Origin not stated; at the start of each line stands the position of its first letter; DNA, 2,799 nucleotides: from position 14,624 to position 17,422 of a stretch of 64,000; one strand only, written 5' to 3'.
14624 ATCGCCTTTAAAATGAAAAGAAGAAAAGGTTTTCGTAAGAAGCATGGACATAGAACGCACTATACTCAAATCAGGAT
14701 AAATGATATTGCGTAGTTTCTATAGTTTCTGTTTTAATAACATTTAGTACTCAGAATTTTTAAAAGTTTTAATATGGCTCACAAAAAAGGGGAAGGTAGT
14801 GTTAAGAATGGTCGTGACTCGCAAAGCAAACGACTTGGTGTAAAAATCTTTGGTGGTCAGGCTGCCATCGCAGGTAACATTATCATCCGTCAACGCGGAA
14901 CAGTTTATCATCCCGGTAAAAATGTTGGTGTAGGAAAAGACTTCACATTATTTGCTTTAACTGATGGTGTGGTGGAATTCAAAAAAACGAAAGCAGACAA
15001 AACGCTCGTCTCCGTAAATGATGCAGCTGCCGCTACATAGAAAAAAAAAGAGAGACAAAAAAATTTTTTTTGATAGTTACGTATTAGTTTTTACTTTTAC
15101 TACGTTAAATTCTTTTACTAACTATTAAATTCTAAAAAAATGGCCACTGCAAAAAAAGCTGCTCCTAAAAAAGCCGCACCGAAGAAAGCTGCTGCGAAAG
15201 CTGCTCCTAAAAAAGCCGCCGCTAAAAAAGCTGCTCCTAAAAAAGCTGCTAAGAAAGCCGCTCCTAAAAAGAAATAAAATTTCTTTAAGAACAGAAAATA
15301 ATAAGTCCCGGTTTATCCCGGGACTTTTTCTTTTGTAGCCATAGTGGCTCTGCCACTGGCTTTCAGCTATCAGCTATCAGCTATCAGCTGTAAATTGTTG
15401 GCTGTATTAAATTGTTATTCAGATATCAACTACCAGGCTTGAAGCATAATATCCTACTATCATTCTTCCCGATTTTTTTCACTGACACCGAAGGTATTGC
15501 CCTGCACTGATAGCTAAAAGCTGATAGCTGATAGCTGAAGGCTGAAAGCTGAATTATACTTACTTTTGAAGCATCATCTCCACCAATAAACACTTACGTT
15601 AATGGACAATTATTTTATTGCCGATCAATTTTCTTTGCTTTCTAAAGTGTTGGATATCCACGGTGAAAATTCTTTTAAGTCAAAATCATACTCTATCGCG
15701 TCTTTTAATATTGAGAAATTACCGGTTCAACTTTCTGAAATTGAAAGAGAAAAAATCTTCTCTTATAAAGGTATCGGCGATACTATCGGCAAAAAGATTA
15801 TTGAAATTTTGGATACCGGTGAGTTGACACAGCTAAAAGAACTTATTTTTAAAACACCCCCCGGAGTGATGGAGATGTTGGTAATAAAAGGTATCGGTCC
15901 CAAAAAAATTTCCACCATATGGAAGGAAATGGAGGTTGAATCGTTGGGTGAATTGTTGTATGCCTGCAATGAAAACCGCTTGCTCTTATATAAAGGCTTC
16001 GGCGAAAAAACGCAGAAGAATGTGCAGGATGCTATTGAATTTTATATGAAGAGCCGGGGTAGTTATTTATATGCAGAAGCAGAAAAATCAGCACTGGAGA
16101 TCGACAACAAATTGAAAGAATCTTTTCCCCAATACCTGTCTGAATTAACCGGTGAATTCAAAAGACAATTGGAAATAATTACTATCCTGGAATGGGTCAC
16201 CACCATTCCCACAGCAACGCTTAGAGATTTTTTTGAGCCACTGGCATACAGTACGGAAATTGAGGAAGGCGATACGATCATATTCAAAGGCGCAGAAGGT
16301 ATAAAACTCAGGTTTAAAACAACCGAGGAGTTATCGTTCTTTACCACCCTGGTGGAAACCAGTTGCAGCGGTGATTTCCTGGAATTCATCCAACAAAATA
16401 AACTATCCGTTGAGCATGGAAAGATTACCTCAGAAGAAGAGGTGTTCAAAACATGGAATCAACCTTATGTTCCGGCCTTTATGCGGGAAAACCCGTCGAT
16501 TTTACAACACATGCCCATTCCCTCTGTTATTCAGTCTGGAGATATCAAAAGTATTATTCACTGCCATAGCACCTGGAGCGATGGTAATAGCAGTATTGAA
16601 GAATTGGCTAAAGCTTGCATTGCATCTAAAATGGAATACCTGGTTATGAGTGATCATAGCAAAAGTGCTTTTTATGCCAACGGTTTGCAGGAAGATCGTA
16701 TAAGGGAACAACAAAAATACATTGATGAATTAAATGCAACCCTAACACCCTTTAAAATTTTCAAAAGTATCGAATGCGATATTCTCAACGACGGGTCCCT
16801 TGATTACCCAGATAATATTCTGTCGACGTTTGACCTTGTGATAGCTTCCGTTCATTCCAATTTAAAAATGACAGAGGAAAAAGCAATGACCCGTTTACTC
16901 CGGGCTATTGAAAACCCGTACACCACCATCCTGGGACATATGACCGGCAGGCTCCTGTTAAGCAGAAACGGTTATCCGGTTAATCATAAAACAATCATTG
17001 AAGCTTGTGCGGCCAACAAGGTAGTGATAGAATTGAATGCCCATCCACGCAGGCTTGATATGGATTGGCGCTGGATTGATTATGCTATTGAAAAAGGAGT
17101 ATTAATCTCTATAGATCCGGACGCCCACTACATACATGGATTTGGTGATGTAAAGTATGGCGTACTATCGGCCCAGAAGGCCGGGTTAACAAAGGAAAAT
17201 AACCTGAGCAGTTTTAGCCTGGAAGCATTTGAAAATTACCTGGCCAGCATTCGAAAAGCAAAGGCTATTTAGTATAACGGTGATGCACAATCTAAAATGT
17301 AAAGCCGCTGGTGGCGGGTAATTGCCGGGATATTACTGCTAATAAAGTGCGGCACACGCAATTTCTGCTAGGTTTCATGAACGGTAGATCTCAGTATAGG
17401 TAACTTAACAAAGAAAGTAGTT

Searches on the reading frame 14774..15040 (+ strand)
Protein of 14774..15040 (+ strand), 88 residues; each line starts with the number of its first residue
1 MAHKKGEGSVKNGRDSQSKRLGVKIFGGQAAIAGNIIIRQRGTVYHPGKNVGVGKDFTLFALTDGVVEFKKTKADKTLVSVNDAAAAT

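Call 13: search_protein_families(library=pfam, proteins=[window:14774-15040:+])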
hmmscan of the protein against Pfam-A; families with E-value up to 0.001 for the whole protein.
window:14774-15040:+ (88 aa): 1 family
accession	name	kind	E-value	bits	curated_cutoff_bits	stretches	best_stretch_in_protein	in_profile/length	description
PF01016.24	Ribosomal_L27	-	1.5e-36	124.7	20.5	1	2-81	1-79/79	Ribosomal L27 protein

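Call 14: find_encoding_contigs(protein=window:14774-15040:+, flank=10000, max_places=10)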
Protein window:14774-15040:+ (88 aa): no gene with exactly this product is on record in the collection.

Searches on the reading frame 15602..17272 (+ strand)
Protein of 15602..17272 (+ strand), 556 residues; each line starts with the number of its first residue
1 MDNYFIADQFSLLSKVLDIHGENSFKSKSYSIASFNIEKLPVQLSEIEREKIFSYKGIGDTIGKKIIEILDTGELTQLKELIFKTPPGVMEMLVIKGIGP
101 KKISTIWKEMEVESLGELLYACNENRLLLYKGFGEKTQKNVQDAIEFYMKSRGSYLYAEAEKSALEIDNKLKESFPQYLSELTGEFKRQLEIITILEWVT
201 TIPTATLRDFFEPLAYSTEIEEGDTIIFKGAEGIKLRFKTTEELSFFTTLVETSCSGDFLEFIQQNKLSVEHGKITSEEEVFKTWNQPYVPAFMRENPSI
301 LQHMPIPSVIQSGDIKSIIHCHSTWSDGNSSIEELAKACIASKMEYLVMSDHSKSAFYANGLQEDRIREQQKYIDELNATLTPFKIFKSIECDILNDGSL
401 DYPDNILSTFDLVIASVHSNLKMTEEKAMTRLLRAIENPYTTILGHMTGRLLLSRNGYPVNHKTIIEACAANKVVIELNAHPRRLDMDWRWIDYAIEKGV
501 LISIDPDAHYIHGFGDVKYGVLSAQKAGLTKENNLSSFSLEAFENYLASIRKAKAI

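Call 13: search_protein_families(library=pfam, proteins=[window:15602-17272:+])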
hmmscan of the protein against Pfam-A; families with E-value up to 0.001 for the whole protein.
window:15602-17272:+ (556 aa): 3 families
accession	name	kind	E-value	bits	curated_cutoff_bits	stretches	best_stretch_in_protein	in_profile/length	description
PF14716.13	HHH_8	-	3.2e-12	47.1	30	1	1-75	1-73/73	Helix-hairpin-helix domain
PF02811.25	PHP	-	4.8e-07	30.7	26.4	1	320-481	3-164/164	PHP domain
PF14520.12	HHH_5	-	1e-05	26.4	27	0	91-144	3-54/57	Helix-hairpin-helix domain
